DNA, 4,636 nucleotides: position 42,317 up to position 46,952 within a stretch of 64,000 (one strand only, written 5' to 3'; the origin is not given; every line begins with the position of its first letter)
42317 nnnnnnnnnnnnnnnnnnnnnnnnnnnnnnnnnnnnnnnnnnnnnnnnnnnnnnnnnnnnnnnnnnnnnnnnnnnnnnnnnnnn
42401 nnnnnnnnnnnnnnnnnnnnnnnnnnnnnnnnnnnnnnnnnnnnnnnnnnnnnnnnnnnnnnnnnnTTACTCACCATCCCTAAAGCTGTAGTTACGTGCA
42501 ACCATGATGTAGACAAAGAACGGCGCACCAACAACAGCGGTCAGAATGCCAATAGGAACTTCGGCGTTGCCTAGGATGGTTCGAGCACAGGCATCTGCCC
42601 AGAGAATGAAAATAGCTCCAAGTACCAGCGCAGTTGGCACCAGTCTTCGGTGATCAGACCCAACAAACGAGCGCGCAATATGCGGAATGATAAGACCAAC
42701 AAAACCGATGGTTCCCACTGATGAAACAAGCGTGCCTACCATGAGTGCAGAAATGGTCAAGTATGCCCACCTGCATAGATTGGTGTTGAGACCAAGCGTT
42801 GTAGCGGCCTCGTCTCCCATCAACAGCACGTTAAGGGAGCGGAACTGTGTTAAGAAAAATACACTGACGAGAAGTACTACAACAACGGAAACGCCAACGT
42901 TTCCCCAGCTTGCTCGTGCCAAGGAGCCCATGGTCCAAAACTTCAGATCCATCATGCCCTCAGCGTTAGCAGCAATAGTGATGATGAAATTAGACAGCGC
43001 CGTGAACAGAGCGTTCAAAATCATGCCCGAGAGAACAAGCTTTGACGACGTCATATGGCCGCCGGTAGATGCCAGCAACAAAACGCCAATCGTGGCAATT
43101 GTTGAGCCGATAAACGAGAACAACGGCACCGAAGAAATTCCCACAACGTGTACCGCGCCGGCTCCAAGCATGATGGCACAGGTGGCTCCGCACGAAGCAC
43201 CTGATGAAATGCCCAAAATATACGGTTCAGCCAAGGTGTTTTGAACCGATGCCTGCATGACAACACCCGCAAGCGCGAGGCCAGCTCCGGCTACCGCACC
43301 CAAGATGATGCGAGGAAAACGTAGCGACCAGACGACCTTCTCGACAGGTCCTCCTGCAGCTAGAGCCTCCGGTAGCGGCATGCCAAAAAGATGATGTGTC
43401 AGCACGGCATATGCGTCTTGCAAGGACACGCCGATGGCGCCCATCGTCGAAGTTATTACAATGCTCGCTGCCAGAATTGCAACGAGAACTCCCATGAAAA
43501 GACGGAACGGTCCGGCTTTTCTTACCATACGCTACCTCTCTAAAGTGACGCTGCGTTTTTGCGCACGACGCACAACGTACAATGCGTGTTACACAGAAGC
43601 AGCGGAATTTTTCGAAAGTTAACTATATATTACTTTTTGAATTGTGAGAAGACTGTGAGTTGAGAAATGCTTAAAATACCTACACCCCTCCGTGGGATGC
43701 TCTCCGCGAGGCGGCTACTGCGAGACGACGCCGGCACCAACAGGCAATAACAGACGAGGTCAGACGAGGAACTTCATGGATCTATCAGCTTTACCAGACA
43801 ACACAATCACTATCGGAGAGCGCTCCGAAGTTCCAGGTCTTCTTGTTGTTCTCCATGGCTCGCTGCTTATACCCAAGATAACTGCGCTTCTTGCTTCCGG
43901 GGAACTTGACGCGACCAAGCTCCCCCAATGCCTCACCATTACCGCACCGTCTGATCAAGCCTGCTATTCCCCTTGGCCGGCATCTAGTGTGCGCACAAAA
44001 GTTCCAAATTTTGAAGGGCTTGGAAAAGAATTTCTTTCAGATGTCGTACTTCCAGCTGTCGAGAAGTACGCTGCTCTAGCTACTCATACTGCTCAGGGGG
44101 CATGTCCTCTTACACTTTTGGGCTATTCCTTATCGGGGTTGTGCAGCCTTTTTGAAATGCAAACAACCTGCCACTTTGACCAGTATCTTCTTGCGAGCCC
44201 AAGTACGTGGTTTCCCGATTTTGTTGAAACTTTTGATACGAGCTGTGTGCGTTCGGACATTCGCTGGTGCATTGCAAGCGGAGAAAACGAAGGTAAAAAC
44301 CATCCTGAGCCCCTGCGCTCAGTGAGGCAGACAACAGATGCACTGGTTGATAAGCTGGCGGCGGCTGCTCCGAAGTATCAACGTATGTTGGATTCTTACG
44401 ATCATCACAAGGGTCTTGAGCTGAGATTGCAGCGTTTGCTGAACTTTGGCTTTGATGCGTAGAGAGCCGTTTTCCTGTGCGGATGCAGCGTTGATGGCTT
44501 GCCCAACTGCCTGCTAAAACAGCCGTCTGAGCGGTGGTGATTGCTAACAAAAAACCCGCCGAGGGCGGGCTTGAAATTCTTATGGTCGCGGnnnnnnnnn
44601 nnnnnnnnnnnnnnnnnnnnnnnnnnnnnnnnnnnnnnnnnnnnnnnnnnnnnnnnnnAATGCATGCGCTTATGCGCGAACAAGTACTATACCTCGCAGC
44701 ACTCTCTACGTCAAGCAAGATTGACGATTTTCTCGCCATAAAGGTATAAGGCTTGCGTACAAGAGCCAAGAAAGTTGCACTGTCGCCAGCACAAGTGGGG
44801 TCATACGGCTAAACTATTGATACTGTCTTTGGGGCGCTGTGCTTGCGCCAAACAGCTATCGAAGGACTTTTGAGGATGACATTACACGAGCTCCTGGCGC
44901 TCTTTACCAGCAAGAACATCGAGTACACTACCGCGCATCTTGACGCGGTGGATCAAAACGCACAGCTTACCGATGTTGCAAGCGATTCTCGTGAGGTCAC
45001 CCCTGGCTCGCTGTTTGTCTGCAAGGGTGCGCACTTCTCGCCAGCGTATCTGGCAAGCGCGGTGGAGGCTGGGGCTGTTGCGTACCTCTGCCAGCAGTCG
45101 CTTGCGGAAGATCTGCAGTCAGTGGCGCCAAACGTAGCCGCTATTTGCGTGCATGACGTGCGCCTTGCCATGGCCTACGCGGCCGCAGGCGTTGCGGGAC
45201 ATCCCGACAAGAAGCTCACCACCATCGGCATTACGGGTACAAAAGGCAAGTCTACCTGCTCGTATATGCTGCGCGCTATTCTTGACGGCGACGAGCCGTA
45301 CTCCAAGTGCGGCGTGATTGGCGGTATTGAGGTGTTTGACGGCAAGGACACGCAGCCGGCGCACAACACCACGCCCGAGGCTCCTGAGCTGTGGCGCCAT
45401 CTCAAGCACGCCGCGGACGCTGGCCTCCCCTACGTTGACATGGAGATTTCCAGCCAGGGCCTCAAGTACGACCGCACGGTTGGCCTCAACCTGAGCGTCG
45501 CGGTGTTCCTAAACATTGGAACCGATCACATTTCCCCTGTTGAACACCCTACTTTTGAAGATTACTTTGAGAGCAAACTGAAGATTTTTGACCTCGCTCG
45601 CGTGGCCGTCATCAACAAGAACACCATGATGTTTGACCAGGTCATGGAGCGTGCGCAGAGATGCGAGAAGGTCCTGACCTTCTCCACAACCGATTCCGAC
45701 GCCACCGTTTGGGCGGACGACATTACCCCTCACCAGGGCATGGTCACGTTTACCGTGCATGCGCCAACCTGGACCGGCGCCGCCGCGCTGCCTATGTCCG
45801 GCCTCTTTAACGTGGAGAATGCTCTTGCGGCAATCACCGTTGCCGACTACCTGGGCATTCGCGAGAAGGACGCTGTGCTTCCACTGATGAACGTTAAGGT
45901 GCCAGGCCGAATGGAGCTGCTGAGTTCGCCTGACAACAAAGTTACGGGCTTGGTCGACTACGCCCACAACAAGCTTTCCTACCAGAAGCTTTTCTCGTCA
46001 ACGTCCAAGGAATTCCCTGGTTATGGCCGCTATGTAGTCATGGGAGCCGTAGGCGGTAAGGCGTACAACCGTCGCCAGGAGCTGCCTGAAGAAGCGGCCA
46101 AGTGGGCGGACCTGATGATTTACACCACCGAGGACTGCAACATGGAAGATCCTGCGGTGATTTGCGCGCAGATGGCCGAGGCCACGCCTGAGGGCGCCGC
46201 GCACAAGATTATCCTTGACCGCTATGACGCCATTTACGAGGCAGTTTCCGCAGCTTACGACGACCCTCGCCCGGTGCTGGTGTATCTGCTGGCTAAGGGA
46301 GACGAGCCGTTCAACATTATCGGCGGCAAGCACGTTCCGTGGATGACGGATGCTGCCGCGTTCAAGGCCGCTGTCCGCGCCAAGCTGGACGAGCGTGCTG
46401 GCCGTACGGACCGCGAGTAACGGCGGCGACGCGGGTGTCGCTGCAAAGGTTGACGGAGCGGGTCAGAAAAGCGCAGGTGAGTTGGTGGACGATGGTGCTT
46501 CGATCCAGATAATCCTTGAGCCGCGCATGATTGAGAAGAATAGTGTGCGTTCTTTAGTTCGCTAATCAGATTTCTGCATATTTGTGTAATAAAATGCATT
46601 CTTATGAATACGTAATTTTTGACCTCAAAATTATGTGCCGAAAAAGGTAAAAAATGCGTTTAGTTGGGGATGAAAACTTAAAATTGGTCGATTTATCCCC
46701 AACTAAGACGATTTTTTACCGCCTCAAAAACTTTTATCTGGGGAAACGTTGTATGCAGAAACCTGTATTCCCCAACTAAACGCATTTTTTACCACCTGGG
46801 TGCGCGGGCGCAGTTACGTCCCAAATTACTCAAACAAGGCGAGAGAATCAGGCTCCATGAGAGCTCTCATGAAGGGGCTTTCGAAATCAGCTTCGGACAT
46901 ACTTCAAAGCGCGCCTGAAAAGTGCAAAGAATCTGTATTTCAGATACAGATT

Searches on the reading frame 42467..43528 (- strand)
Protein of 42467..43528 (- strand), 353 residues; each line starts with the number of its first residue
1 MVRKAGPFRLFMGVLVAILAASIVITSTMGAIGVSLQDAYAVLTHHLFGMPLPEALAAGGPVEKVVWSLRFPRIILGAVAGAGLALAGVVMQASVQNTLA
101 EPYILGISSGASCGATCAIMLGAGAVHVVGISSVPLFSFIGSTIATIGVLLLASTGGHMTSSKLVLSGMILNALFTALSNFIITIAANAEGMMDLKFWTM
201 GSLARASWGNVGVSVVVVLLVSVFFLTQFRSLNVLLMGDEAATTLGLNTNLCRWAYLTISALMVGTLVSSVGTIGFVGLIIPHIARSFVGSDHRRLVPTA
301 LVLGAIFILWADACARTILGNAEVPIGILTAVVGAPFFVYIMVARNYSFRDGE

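Call 38: search_protein_families(library=pfam, proteins=[window:42467-43528:-], max_evalue=0.00001)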
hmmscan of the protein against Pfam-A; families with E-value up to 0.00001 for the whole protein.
window:42467-43528:- (353 aa): 1 family
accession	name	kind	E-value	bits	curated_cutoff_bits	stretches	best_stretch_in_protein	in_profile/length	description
PF01032.23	FecCD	-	4.9e-86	289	26.5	1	19-343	2-310/311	FecCD transport family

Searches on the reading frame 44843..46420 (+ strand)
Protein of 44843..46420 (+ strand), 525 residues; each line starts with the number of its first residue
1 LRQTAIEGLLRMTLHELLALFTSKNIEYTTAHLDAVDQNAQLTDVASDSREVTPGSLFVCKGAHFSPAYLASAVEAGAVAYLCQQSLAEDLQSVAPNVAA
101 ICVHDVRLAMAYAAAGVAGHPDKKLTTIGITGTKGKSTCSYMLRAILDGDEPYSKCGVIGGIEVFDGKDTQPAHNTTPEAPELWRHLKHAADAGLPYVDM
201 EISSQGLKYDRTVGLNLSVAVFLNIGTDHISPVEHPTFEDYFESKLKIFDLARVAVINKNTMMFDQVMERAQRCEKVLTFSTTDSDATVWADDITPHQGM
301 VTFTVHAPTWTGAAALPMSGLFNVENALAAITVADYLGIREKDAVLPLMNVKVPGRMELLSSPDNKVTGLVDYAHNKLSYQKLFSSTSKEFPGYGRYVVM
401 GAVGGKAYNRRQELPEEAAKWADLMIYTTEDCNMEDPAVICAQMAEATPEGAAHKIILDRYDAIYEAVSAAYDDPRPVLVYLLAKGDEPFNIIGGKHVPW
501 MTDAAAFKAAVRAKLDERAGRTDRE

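Call 8: search_protein_families(library=pfam, proteins=[window:44843-46420:+])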
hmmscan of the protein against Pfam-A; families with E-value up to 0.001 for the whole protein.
window:44843-46420:+ (525 aa): 2 families
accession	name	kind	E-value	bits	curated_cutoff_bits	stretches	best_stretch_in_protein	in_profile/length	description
PF08245.18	Mur_ligase_M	-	3e-36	125.7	24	1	130-334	1-200/200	Mur ligase middle domain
PF02875.26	Mur_ligase_C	-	1.7e-15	58.4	28.4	1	355-473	1-117/127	Mur ligase, glutamate ligase domain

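Call 55: search_protein_families(library=ncbifam, proteins=[window:44876-46420:+], max_evalue=0.00001)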
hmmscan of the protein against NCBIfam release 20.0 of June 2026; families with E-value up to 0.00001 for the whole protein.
window:44876-46420:+ (514 aa): 24 families
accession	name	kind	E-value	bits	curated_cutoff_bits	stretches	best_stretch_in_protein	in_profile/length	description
NF001129.0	PRK00139.2-3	equivalog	6.2e-97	325.2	762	1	18-495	28-510/517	UDP-N-acetylmuramoyl-L-alanyl-D-glutamate--2,6-diaminopimelate ligase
NF010628.0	PRK14022.1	equivalog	4.1e-91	306.1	536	1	21-498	25-479/483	UDP-N-acetylmuramoyl-L-alanyl-D-glutamate--L-lysine ligase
NF001130.0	PRK00139.2-4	equivalog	1.8e-88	297.5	715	1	26-500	26-511/516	UDP-N-acetylmuramoyl-L-alanyl-D-glutamate--2,6-diaminopimelate ligase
NF001126.0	PRK00139.1-4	equivalog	1.5e-83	281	373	1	23-489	15-472/486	UDP-N-acetylmuramoyl-L-alanyl-D-glutamate--2,6-diaminopimelate ligase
TIGR01085.1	murE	subfamily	5.1e-82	276.3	257.3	1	29-491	2-463/472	UDP-N-acetylmuramyl-tripeptide synthetase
NF001124.0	PRK00139.1-2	equivalog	3.6e-81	273.4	476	1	8-504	8-496/500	UDP-N-acetylmuramoyl-L-alanyl-D-glutamate--2,6-diaminopimelate ligase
NF008896.0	PRK11929.1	equivalog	3.6e-73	246.9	1023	1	20-504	20-502/965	bifunctional UDP-N-acetylmuramoyl-L-alanyl-D-glutamate--2,6-diaminopimelate ligase MurE/UDP-N-acetylmuramoyl-tripeptide--D-alanyl-D-alanine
NF001127.0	PRK00139.2-1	equivalog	6.3e-72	242.9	997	2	21-260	23-257/520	UDP-N-acetylmuramoyl-L-alanyl-D-glutamate--2,6-diaminopimelate ligase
NF001131.0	PRK00139.2-5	equivalog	3.7e-63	214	1000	1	30-496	35-479/483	UDP-N-acetylmuramoyl-L-alanyl-D-glutamate--2,6-diaminopimelate ligase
NF001123.0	PRK00139.1-1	equivalog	8.6e-52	176.4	586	1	20-490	9-480/493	UDP-N-acetylmuramoyl-L-alanyl-D-glutamate--2,6-diaminopimelate ligase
TIGR01143.1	murF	subfamily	1.1e-28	100.3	288.6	2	37-137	2-97/418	UDP-N-acetylmuramoyl-tripeptide--D-alanyl-D-alanine ligase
NF008041.0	PRK10773.1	equivalog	4.5e-21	75.1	551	2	243-404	214-377/453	UDP-N-acetylmuramoyl-tripeptide--D-alanyl-D-alanine ligase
TIGR01087.1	murD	equivalog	9.4e-20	71.1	211.95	1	189-352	157-314/441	UDP-N-acetylmuramoyl-L-alanine--D-glutamate ligase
TIGR02068.2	cya_phycin_syn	equivalog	1.3e-16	59.8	850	1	112-463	477-841/862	cyanophycin synthetase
TIGR01499.1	folC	subfamily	4.1e-16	59.4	162.65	1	199-469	126-386/400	bifunctional protein FolC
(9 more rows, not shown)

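Call 56: find_encoding_contigs(protein=window:44876-46420:+, flank=5000, max_places=10)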
Protein window:44876-46420:+ (514 aa): 1 contig read that carries it; 1 place shown.
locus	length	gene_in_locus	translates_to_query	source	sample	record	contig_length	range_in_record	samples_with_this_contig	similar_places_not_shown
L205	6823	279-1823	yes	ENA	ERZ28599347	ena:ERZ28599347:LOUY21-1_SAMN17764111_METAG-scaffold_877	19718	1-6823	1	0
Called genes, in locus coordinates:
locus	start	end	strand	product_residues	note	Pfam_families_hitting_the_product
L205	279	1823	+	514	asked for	PF08245:Mur_ligase_M, PF02875:Mur_ligase_C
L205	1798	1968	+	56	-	-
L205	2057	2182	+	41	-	-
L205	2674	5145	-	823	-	PF09364:XFP_N, PF03894:XFP, PF09363:XFP_C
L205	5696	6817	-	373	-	PF00356:LacI, PF00532:Peripla_BP_1, PF13407:Peripla_BP_4, PF13377:Peripla_BP_3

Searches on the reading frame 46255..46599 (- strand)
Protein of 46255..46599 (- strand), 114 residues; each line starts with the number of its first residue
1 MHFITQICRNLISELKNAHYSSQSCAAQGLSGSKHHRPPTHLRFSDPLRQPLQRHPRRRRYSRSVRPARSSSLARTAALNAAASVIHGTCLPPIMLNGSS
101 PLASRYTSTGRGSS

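Call 8: search_protein_families(library=pfam, proteins=[window:46255-46599:-])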
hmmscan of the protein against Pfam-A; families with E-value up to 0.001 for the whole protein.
window:46255-46599:- (114 aa): 0 families

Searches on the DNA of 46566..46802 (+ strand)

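Call 42: search_dna_similar(query=window:46566-46802:+, collection=plasmids, mode=distant, max_rows=10)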
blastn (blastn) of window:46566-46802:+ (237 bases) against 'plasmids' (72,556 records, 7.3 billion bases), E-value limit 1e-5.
No match.
